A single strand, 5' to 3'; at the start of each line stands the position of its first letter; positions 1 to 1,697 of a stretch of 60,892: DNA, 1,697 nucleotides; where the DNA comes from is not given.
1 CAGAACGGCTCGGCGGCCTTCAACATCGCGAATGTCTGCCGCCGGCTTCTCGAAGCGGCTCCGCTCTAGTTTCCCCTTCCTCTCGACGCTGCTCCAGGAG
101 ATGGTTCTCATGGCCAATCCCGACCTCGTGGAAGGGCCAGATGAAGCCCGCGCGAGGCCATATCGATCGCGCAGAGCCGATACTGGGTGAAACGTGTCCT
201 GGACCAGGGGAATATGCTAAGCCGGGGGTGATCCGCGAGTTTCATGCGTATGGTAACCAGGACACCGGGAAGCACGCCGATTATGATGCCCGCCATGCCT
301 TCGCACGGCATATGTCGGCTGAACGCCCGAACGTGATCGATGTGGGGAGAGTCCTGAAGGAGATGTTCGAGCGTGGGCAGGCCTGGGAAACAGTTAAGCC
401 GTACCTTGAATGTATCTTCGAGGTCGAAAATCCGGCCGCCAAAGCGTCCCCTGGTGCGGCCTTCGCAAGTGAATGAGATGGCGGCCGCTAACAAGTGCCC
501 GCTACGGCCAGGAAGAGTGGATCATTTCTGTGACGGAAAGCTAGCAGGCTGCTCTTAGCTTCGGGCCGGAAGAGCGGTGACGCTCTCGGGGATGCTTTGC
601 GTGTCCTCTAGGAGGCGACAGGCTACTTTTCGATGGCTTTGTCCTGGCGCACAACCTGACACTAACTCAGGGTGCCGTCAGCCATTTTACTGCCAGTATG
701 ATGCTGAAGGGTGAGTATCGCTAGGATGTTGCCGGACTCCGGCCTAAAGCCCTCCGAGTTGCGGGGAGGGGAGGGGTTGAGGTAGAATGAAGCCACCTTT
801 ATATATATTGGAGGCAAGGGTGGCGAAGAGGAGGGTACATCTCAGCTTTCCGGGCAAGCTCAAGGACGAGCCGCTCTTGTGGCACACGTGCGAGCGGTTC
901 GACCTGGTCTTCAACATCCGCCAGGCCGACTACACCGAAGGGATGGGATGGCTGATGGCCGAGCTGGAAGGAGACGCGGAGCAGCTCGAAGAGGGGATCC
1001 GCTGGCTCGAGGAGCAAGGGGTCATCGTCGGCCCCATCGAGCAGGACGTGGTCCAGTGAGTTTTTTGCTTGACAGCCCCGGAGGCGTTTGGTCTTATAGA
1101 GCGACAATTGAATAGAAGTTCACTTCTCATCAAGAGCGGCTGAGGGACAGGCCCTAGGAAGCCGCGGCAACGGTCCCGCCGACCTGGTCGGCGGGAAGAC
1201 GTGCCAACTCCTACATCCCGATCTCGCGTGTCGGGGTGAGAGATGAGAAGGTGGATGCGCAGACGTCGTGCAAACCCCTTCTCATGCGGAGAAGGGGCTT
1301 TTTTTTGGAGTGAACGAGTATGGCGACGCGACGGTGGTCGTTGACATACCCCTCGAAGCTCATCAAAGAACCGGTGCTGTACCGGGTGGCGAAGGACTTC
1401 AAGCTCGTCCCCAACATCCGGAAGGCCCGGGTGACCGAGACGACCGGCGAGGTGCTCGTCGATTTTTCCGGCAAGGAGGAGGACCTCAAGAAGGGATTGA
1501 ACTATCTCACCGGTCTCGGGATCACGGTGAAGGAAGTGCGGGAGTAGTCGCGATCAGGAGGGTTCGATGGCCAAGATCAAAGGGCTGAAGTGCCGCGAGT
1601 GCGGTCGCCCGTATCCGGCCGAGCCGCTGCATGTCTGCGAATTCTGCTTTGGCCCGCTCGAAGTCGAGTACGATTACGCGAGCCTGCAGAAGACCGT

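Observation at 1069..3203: SAM-I riboswitch controls a 'threonine synthase' + sulfur-carrier operon, probably thiocarboxylate-dependent homocysteine synthesis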

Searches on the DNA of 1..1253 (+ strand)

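Call 58: build_rna_model(alignment_id=A2)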
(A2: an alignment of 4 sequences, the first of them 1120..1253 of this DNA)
Model R1 built from alignment A2 (4 sequences, 150 columns); structure: RNAalifold consensus.
model positions 134; base pairs 41; branch points 2; effective number of sequences 1.19; information 0.591 bits per position. Calibrated on 0.2 Mb of random sequence (short: E-values are rough).
structure used (alignment columns):
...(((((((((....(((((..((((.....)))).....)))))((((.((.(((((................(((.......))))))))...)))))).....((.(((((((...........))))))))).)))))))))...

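Call 59: search_with_rna_model(model_id=R1, sources=[window, L001, L002, L003, L005, L006, L007, L008, L009, L010, L011, L012, L013, L014, L015, L016, L017, L018, L019, L020, L021, L022, L023, L024, L025, L026, L027, L028, L029, L030, L031, L032, L033, L034, L035, L036, L037, L038, L039, L040, L041, L042, L043, L044, L045, L046, L047, L048, L049, L050, L051, L052, L053, L054, L055, L056, L057, L058, L059, L060, L061, L062, L063, L064, L065, L066, L067, L068, L069, L070, L071, L072, L073, L074, L075, L076, L077, L078, L079, L080, L081, L082, L083, L084, L085], max_evalue=0.1)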
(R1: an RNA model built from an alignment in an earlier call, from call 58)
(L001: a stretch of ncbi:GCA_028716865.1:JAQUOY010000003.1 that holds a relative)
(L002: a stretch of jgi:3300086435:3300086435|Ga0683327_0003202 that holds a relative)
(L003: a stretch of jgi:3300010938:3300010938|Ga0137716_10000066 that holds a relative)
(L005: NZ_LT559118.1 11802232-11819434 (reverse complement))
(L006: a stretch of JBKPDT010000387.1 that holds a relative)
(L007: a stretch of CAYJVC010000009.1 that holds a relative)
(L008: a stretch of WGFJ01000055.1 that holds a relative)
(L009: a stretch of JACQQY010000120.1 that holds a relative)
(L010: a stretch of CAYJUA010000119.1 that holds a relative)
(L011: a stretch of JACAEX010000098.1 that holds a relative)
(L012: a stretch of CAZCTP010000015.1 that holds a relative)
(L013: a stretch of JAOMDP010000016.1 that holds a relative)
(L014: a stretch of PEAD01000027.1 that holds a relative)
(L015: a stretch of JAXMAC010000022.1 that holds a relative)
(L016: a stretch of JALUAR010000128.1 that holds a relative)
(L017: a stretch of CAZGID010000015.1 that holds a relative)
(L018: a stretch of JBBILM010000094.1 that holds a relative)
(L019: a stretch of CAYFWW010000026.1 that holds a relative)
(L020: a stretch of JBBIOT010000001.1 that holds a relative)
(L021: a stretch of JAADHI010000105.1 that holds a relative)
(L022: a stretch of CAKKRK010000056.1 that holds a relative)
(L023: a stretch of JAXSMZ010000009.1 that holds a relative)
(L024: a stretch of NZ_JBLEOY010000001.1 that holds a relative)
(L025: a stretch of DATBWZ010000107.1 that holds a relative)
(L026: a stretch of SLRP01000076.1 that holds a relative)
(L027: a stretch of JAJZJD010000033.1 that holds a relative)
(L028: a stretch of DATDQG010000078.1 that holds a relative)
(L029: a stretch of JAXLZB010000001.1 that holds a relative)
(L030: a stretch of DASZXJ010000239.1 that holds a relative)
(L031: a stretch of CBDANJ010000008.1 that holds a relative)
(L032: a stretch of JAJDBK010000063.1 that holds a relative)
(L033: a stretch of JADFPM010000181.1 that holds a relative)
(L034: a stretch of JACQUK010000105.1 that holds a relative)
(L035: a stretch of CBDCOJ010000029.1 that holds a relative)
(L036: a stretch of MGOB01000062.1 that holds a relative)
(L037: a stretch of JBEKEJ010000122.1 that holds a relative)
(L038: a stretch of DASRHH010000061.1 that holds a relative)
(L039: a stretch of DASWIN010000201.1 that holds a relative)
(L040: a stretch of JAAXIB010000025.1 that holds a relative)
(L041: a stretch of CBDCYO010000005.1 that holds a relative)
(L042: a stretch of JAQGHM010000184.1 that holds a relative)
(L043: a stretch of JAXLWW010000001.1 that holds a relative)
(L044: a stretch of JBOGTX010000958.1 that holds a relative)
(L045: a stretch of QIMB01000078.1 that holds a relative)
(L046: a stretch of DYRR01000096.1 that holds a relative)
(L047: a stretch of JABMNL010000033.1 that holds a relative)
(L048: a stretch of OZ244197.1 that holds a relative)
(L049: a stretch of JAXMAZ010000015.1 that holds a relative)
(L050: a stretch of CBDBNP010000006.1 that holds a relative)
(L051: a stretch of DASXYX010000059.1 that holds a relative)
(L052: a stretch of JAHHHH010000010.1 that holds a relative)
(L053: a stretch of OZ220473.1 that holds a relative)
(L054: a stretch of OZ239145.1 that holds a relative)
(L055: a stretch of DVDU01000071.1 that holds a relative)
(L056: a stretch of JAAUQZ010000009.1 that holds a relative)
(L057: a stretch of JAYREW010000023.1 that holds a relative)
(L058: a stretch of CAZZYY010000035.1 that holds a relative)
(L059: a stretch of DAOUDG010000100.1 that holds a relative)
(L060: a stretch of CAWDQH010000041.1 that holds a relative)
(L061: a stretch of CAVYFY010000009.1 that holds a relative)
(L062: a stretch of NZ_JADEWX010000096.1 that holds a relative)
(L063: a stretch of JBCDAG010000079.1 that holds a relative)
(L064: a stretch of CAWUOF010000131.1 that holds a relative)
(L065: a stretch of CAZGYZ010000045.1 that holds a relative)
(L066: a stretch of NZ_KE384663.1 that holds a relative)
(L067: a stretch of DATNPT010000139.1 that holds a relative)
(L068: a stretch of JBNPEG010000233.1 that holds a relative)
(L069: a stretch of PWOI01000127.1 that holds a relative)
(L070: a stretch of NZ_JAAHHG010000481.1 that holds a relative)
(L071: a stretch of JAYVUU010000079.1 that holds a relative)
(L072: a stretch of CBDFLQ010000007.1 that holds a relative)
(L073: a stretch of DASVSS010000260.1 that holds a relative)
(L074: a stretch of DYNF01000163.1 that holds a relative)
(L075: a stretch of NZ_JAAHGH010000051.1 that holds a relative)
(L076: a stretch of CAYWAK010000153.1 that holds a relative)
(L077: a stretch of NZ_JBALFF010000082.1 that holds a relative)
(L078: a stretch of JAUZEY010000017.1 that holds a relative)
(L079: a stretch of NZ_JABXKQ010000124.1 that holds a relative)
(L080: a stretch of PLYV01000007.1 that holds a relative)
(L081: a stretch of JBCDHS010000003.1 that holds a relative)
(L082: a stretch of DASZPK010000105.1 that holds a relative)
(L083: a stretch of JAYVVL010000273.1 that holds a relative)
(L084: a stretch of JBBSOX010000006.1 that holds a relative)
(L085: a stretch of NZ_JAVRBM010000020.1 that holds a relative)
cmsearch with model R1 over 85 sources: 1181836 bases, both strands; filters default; matches with E-value up to 0.1: 27.
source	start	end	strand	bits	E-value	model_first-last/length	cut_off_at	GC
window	1120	1253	+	149.7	1e-38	1-134/134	no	0.63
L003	9559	9688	+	143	7.7e-37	1-134/134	no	0.63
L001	9551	9682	+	137.8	2.3e-35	1-134/134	no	0.6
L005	7812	7961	+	109.8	1.6e-27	1-134/134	no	0.67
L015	2117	2245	+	80.7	2.4e-19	1-134/134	no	0.47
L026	284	412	+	79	7.3e-19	1-134/134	no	0.57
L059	7782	7901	+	76.7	3.3e-18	1-134/134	no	0.61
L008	7811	7931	+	75.8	5.8e-18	1-134/134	no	0.59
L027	4840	4952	+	69.6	3.2e-16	1-134/134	no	0.44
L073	7675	7823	+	68.3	7.3e-16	1-134/134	no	0.6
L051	7783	7907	+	66.3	2.7e-15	1-134/134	no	0.54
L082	7744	7886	+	66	3.2e-15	1-134/134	no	0.59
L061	7795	7910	+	64.7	7.4e-15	1-134/134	no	0.58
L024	7795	7901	+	63.3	1.8e-14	1-134/134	no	0.47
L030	7744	7855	+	62.4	3.2e-14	1-134/134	no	0.55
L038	2896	3016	+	61.7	5.1e-14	1-134/134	no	0.64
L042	424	582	+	60.7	1e-13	1-134/134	no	0.6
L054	7735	7876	+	59.9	1.7e-13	1-134/134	no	0.57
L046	7735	7875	+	59.4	2.4e-13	1-134/134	no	0.65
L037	1568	1693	+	58.8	3.3e-13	1-134/134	no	0.64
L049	7658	7818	+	55.1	3.6e-12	1-134/134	no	0.69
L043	7812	7930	+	55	3.8e-12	1-134/134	no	0.6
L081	7758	7886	+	54.8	4.4e-12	1-134/134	no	0.63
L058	1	137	+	52.6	1.9e-11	6-134/134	5'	0.66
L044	2541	2657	+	50.5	7.4e-11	1-134/134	no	0.66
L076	1773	1863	+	42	1.8e-08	1-134/134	no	0.59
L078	1740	1839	+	39.2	1.1e-07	6-129/134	no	0.72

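Call 83: search_rna_families(source=window, start=1, end=1130, threshold=evalue, max_evalue=1)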
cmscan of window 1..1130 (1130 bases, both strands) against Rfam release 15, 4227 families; matches with E-value up to 1: 0.
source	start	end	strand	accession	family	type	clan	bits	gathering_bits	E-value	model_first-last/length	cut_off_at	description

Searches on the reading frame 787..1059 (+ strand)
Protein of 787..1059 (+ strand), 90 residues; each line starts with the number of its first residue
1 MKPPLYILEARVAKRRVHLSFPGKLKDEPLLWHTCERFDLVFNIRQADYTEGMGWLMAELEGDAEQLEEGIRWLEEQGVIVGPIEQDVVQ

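Call 4: search_protein_families(library=pfam, proteins=[window:787-1059:+], max_evalue=0.01)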
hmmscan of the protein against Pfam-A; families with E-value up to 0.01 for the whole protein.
window:787-1059:+ (90 aa): 1 family
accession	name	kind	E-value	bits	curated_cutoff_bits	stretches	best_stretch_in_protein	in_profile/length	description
PF09383.16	NIL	-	5.8e-15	55.4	24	1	15-81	1-71/73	NIL domain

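Call 5: search_protein_families(library=ncbifam, proteins=[window:787-1059:+], max_evalue=0.01)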
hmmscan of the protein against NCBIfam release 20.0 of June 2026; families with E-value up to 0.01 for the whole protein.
window:787-1059:+ (90 aa): 1 family
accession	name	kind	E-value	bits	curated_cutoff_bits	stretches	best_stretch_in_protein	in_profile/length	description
TIGR02314.1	ABC_MetN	equivalog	1.5e-06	27.4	499.7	1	17-81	269-337/343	methionine ABC transporter ATP-binding protein MetN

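Call 67: search_solved_structures(query=window:820-1056:+, max_evalue=1, show_alignments=1)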
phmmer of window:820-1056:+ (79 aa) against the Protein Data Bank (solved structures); distinct sequences matched with E-value up to 1: 5.
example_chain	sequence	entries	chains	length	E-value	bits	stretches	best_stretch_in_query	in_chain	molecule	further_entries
3dhx_A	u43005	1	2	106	1.2e-05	28.6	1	6-70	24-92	Methionine import ATP-binding protein metN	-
3dhw_C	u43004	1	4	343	0.00014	25.3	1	6-70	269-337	Methionine import ATP-binding protein metN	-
3tui_C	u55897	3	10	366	0.00015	25.1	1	6-70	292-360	Methionine import ATP-binding protein MetN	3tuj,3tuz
6cvl_C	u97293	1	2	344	0.00091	22.6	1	6-70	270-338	MetN nucleotide-binding subunit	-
2qrr_A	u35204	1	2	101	0.092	16.3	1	6-70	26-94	Methionine import ATP-binding protein metN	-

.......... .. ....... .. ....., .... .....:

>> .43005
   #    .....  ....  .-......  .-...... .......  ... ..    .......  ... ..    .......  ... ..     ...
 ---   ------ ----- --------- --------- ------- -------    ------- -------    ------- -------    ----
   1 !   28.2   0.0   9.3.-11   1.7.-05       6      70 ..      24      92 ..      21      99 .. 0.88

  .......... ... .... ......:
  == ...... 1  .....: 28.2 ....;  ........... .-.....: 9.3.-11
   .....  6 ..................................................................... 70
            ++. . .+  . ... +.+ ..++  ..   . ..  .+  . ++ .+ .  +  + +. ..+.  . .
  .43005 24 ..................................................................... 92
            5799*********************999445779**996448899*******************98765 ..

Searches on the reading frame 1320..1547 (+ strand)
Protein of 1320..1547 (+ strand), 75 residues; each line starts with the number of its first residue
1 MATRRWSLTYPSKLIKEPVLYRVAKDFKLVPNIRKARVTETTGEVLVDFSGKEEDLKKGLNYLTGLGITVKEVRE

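Call 4: search_protein_families(library=pfam, proteins=[window:1320-1547:+], max_evalue=0.01)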
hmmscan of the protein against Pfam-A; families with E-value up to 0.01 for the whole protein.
window:1320-1547:+ (75 aa): 1 family
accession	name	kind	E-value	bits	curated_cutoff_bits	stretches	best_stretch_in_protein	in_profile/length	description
PF09383.16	NIL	-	3.2e-13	49.8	24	1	5-72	2-73/73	NIL domain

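Call 5: search_protein_families(library=ncbifam, proteins=[window:1320-1547:+], max_evalue=0.01)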
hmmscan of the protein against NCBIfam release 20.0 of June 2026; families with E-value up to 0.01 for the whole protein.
window:1320-1547:+ (75 aa): 0 families

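Call 66: search_solved_structures(query=window:1320-1544:+, max_evalue=1, show_alignments=2)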
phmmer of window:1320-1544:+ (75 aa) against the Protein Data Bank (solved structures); distinct sequences matched with E-value up to 1: 6.
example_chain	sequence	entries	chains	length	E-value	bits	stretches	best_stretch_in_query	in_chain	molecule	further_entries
8jpx_B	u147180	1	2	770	0.39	14.4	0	16-72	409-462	Protein argonaute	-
1u04_A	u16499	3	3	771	0.39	14.4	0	16-72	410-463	hypothetical protein PF0537 | Argonaute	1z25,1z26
4mjk_A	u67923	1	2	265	0.61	13.8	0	5-55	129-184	CRISPR protein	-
6nei_A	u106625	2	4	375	0.61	13.7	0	51-69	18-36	(S)-scoulerine 9-O-methyltransferase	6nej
6neg_A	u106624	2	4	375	0.72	13.5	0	51-69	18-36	(S)-scoulerine 9-O-methyltransferase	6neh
22xc_A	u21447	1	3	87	0.81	13.4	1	41-66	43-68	dCX001 binder antagonist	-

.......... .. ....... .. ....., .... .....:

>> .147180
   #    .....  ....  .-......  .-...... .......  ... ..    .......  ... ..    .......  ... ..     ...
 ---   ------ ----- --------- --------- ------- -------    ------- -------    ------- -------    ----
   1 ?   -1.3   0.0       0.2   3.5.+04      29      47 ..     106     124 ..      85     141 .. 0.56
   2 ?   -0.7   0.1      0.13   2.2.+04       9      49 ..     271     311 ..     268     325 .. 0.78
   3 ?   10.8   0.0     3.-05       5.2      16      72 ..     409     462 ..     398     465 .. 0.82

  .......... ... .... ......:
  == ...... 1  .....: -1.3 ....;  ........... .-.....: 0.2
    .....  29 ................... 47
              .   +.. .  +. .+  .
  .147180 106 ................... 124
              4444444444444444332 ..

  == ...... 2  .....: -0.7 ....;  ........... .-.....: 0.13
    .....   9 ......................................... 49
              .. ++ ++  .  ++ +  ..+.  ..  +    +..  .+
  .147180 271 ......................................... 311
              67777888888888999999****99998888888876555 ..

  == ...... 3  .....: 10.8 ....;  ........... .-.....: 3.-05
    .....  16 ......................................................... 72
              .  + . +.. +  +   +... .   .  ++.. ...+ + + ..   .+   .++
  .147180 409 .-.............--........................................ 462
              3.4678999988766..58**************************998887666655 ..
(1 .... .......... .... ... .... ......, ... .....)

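Call 73: find_homologous_proteins(query=window:1320-1544:+, max_evalue=0.00001)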
Query window:1320-1544:+ (75 aa): 41 proteins with E <= 0.00001 among 41 candidates.
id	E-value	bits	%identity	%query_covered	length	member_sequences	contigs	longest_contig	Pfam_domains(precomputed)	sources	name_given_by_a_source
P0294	8.1e-40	151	97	100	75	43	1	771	PF09383.17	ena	-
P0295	1.5e-39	150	97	100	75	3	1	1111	PF09383.17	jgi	-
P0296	1.6e-37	144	93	100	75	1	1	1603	PF09383.17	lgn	-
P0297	6.2e-37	142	92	100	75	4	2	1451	PF09383.17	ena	-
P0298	1.6e-35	137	100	91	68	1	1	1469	PF09383.17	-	-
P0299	4.7e-35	136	99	91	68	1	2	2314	PF09383.17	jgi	-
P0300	2.0e-34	134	97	91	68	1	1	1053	PF09383.17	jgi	-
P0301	2.5e-34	134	97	91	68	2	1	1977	PF09383.17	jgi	-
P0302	3.2e-33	130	85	100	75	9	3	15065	PF09383.17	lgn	-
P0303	1.9e-31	125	80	100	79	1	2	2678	PF09383.17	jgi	jgi:L-aspartate semialdehyde sulfurtransferase ferredoxin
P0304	1.0e-30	122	79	100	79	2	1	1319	PF09383.17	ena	-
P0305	2.0e-30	121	79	100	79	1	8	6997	PF09383.17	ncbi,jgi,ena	ncbi:MAG TPA: NIL domain-containing protein [Candidatus Methylomirabilis sp.]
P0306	6.5e-30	120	87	91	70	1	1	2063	PF09383.17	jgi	jgi:ABC-type methionine transport system ATPase subunit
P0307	1.0e-29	119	77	100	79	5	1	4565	PF09383.17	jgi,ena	jgi:hypothetical protein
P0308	1.1e-27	113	72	100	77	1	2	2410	PF09383.17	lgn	-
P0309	2.9e-27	111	72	100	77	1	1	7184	PF09383.17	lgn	-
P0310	3.4e-27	111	98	76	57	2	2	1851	PF09383.17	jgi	-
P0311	3.7e-27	111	72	100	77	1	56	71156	PF09383.17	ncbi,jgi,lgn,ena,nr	ncbi:MAG: ferredoxin [candidate division NC10 bacterium]|jgi:ABC-type methionine transport system AT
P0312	1.7e-26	109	72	100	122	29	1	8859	PF09383.17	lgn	-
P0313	1.7e-26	109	72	99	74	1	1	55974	PF09383.17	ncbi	ncbi:MAG: NIL domain-containing protein [Candidatus Methylomirabilales bacterium]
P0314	2.0e-26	109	72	100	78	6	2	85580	PF09383.17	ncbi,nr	ncbi:MAG: NIL domain-containing protein [candidate division NC10 bacterium]|nr:ferredoxin [candidate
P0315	2.1e-26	109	72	100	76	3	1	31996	PF09383.17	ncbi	ncbi:MAG: NIL domain-containing protein [Candidatus Methylomirabilales bacterium]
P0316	2.5e-26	108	72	100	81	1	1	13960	PF09383.17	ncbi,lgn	-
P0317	2.7e-26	108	71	100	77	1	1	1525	PF09383.17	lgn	-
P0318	5.7e-26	107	72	99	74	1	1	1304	PF09383.17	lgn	-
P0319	1.2e-25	106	71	100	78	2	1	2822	PF09383.17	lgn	-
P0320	2.3e-25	105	72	100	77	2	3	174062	PF09383.17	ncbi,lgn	-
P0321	3.9e-25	105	69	100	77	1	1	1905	PF09383.17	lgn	-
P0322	2.3e-24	102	69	99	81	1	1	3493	PF09383.17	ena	-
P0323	6.6e-23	98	67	100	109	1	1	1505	PF09383.17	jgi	jgi:hypothetical protein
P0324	1.2e-22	97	78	80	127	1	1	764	PF09383.17,PF05810.20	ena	-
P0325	2.3e-21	93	60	97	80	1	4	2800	PF09383.17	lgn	-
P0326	1.1e-19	87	62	95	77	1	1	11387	PF09383.17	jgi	jgi:hypothetical protein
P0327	2.1e-19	86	60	97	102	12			PF09383.17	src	-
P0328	3.2e-17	80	58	95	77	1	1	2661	PF09383.17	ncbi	-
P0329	9.1e-17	78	55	89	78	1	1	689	PF09383.17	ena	-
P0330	2.2e-16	77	53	100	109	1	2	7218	PF09383.17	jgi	jgi:hypothetical protein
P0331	2.4e-16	77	54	89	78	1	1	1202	PF09383.17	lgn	-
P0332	3.4e-16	76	53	91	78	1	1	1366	PF09383.17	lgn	-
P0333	5.4e-16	76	54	92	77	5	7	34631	PF09383.17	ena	-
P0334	4.8e-15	73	51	92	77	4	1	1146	PF09383.17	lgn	-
